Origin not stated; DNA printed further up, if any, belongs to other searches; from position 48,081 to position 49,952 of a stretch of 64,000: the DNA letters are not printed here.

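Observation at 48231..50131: MazG-like NTP pyrophosphohydrolase immediately upstream of a GIY-YIG nuclease/DUF2075 ATPase fusion: candidate two-gene defence or abortive-infection module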

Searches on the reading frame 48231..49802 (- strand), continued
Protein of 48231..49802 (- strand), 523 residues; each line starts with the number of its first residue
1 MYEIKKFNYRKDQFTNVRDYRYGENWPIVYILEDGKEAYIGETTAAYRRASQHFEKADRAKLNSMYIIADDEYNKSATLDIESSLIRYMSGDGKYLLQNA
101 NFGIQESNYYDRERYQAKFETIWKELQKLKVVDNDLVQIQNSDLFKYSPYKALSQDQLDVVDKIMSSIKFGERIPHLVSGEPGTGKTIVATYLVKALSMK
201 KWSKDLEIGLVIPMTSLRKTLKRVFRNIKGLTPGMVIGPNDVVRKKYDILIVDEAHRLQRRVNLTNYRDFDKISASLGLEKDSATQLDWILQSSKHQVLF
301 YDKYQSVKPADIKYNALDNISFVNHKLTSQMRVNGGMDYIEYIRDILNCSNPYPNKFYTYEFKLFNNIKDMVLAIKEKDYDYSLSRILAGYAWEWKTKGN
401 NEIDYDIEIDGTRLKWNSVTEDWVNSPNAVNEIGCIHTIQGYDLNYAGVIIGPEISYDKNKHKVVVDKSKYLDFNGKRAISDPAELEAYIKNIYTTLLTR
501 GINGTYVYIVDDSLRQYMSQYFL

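Call 62: search_protein_families(library=padloc, proteins=[L022:9461-13621:-, L017:7871-11653:+, L032:6968-10408:-, L008:1-2858:-, L025:2140-4926:+, L010:9560-12112:+, L019:8452-10929:-, L013:1330-3762:+, L019:3297-5582:+, L005:9500-11689:+], max_evalue=0.00001)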
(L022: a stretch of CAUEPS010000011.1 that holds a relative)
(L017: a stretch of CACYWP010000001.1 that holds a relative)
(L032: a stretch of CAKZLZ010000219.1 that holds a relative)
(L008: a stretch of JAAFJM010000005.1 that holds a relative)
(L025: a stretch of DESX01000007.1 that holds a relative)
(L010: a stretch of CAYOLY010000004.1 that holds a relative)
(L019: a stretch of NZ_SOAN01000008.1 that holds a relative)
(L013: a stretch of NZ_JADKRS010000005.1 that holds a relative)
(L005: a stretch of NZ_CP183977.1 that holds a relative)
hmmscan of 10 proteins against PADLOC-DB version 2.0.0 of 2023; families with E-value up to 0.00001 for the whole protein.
L022:9461-13621:- (1386 aa): 19 families
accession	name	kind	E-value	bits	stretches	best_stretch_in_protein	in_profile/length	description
PDLC00013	DruE1|DruE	-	1.1e-101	339.8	2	563-1236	980-1680/1776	SNF2 family N-terminal domain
PDLC00037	DruE3|DruE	-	2.1e-86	289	1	620-1235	1033-1678/2055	SNF2 family N-terminal domain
PDLC00014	DruE2|DruE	-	3.1e-62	208.6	2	560-824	1103-1387/1928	SNF2 family N-terminal domain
PDLC00035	DruE3|DruE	-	6.6e-61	204.3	3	620-769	1036-1184/1460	SNF2 family N-terminal domain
PDLC00015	DruE2|DruE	-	6.9e-60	201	2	559-753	1072-1280/1887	SNF2 family N-terminal domain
PDLC00036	DruE3|DruE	-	2.3e-55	185.5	2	621-984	1027-1383/2023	SNF2 family N-terminal domain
PDLC00051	DruE4|DruE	-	1.2e-52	176.8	2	561-806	1033-1288/1829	SNF2 family N-terminal domain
PDLC02503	BrxHI|BrxHII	-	2.9e-12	43.7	1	625-691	280-346/698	BrxHI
PDLC02501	BrxHI|BrxHII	-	7.8e-10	35.5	1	623-691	278-346/925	BrxHI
PDLC02864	DpdF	-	9.2e-09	32.6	1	622-697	263-337/610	DpdF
PDLC02870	DpdF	-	5.2e-08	29.8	1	625-697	258-329/534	DpdF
PDLC02865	DpdF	-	1.2e-07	27.7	1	628-696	1011-1078/1499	DpdF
PDLC03928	PsyrT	-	2.6e-07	27.3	1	619-697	267-344/689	-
PDLC02575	DrmA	-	3.5e-07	26.4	1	623-710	595-678/837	DrmA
PDLC02571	DrmA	-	3.6e-07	26.1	1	638-709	1051-1120/1282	DrmA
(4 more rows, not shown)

L017:7871-11653:+ (1260 aa): 30 families (the best 25 are shown)
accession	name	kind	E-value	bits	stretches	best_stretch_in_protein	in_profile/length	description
PDLC01075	C3a139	-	6.8e-118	393.4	1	177-1078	158-944/948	HKD+Snf2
PDLC02621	DrmD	-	8.6e-37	124.9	1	568-839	388-638/1040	DrmD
PDLC02619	DrmD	-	6.3e-30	102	2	624-832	340-541/872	DrmD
PDLC02623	DrmD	-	4e-29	99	1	681-868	508-665/1040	DrmD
PDLC00659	HmaA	-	8.6e-28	94.7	1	604-830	411-616/1176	SNF2 helicase / DEAD-box helicase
PDLC02504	BrxHI|BrxHII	-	1e-27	94.5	2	772-837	528-593/971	BrxHII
PDLC03830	ZacC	-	2e-26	90.9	2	355-430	238-306/1019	-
PDLC02193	PLD_Helicase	-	8.8e-25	85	1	659-855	646-830/905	-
PDLC02500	BrxHI|BrxHII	-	4.9e-24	82.9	1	588-836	381-584/933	BrxHI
PDLC02843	DpdE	-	4e-22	76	2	254-412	160-301/1091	DpdE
PDLC02572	DrmA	-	2.5e-21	73.4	1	571-832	388-629/1043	DrmA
PDLC04556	PDC-M27C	-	2.2e-19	67.3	1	256-314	39-100/892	-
PDLC02840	DpdE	-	7.8e-18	62.2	1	275-411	180-305/1091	DpdE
PDLC02632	DrmD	-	4.6e-17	59.8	1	575-833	395-633/662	DrmD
PDLC02620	DrmD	-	5.3e-15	52.5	1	563-830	350-583/1060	DrmD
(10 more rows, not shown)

L032:6968-10408:- (1146 aa): 0 families

L008:1-2858:- (952 aa): 0 families

L025:2140-4926:+ (928 aa): 11 families
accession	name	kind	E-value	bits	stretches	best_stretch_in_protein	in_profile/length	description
PDLC03658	mREase_IV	-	2.1e-118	394.5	2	3-631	27-651/953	Type IV methyl-directed restriction enzyme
PDLC03659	mREase_IV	-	4.9e-82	274.2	1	19-550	39-584/945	Type IV methyl-directed restriction enzyme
PDLC02707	PbeA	-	2.2e-33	113.8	2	411-531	514-630/672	PbeA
PDLC02704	PbeA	-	7.2e-26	88.8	2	433-535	548-648/682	PbeA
PDLC03047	REase_I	-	5e-23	78.8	2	183-383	330-535/1107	Type I restriction enzyme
PDLC02706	PbeA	-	7.5e-18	62.5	2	472-531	613-672/722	PbeA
PDLC02703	PbeA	-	1.2e-11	41.9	1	270-399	328-465/626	PbeA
PDLC03597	REase_MTase_IIG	-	5.2e-10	35.5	1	469-527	546-604/1646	Type IIG restriction enzyme-methyltransferase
PDLC02705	PbeA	-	8.5e-09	32.1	0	424-534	527-636/691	PbeA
PDLC03051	REase_MTase_I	-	2.1e-08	29.8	1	476-527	558-609/1591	Type I restriction enzyme-methyltransferase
PDLC03829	ZacB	-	1.3e-06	25.6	1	95-155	293-354/586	-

L010:9560-12112:+ (850 aa): 0 families

L019:8452-10929:- (825 aa): 0 families

L013:1330-3762:+ (810 aa): 0 families

L019:3297-5582:+ (761 aa): 4 families
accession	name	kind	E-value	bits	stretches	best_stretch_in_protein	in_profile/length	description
PDLC04135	mad3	-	1.6e-55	187.2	2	618-732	234-354/374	mads_3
PDLC04140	mad8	-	1.8e-21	75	2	512-709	14-236/314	mads_8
PDLC02980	AriA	-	1.5e-09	36.3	0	344-412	228-299/304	-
PDLC02914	ATPase-Toprim_I-B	-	5.3e-08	30.5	0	655-720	193-259/443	-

L005:9500-11689:+ (729 aa): 1 family
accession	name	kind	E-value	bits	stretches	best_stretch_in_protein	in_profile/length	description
PDLC05023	PDC-S46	-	2.3e-252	837.7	1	7-728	1-718/719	-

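Call 93: search_dna_similar(query=window:48231-49802:-, collection=plasmids, mode=protein, max_rows=60, rows=spread)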
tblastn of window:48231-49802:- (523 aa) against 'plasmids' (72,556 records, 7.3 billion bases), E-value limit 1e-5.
Records with a match: 112; places in all: 147; records where one place covers at least 80% of the query: 77.
Best place of each record, by identity: <60% 112.
By first word of the organism name: Bacillus 72; Streptomyces 9; Lacticaseibacillus 4; Paenibacillus 2; Enterococcus 2; Lysinibacillus 2; Methanosphaera 2; Hymenobacter 2; Halalkalicoccus 2; Nocardiopsis 2; and 12 more.
By predicted mobility (MOB-suite, as given by PLSDB): non-mobilizable 91; mobilizable 15; conjugative 6.
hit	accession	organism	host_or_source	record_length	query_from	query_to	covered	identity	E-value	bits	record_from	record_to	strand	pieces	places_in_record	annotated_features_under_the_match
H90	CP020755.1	Bacillus thuringiensis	Single cell,Tissue, animal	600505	10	520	98%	35.3%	4e-84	291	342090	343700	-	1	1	none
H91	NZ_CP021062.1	Bacillus thuringiensis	Environment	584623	10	520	98%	35.3%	5e-84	291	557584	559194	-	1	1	DUF2075 domain-containing protein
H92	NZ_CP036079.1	Bacillus mycoides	cell culture,soil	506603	1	520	99%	34.2%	1e-82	287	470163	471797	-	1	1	DUF2075 domain-containing protein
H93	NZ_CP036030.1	Bacillus mycoides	cell culture,soil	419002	27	520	94%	36.0%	1e-83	290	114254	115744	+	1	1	DNA/RNA helicase domain-containing protein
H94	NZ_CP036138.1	Bacillus mycoides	cell culture,soil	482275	27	520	94%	35.8%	2e-83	290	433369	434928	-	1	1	DUF2075 domain-containing protein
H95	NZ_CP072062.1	Bacillus mycoides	cell culture,soil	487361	27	520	94%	35.8%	2e-83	290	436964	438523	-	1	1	DUF2075 domain-containing protein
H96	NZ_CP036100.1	Bacillus mycoides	cell culture,soil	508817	27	520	94%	35.8%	2e-83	290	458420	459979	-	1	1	DUF2075 domain-containing protein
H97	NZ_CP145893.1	Paenibacillus amylolyticus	whole organism,soil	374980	2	520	99%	33.8%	3e-81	283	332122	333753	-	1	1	DNA/RNA helicase domain-containing protein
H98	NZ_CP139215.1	Bacillus cereus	environmental samples,soil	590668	27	520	94%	35.2%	3e-83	289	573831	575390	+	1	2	DUF2075 domain-containing protein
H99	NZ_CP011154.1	Bacillus cereus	cell culture,soil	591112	27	520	94%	35.2%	3e-83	289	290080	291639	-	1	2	DUF2075 domain-containing protein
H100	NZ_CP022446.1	Bacillus cereus C1L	whole organism,rhizosphere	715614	27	520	94%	35.2%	2e-82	286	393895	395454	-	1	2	DUF2075 domain-containing protein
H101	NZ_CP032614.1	Bacillus thuringiensis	single cell,soil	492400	27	520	94%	35.0%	3e-81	283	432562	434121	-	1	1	DUF2075 domain-containing protein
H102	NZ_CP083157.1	Bacillus thuringiensis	whole organism,Biopesticide XenTari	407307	27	520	94%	35.0%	5e-81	283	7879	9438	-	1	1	DUF2075 domain-containing protein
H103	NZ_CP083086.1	Bacillus thuringiensis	whole organism,Biopesticide B401/B402 ...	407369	27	520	94%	35.0%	5e-81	283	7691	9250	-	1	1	DUF2075 domain-containing protein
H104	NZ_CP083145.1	Bacillus thuringiensis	whole organism,Biopesticide Agree WP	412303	27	520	94%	35.0%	5e-81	283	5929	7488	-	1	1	DUF2075 domain-containing protein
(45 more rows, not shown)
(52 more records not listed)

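Call 96: search_protein_families(library=pfam, proteins=[L095:4594-5874:+, L025:2140-4926:+], max_evalue=0.001)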
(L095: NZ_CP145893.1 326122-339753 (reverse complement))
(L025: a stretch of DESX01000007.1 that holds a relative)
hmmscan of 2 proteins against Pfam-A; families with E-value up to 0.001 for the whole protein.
L095:4594-5874:+ (426 aa): 3 families
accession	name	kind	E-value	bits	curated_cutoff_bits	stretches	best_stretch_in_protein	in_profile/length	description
PF12102.13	MrcB_N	-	4.1e-59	199.7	25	1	52-231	2-181/183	MrcB-like, N-terminal domain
PF13391.12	HNH_2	-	0.00069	19.9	21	0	342-385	3-60/66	HNH endonuclease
PF01844.29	HNH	-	0.00084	19.9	21.4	0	344-385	10-46/47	HNH endonuclease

L025:2140-4926:+ (928 aa): 6 families
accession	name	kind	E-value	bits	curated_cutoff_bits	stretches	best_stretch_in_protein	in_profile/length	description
PF04851.21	ResIII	-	2e-31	109.5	22.5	1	196-344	2-164/164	Type III restriction enzyme, res subunit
PF11907.13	DUF3427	-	9.3e-27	94.4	27.7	1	741-917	97-278/280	Domain of unknown function (DUF3427)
PF00271.37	Helicase_C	-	1.1e-12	48.7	23.5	1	418-517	11-108/110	Helicase conserved C-terminal domain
PF00270.35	DEAD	-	6.5e-09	36.2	26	1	200-343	2-161/167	DEAD/DEAH box helicase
PF13091.12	PLDc_2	-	3.8e-07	30.4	27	1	47-159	27-132/132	PLD-like domain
PF18766.7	SWI2_SNF2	-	0.00027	21.1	26.7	0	206-386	10-198/221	SWI2/SNF2 ATPase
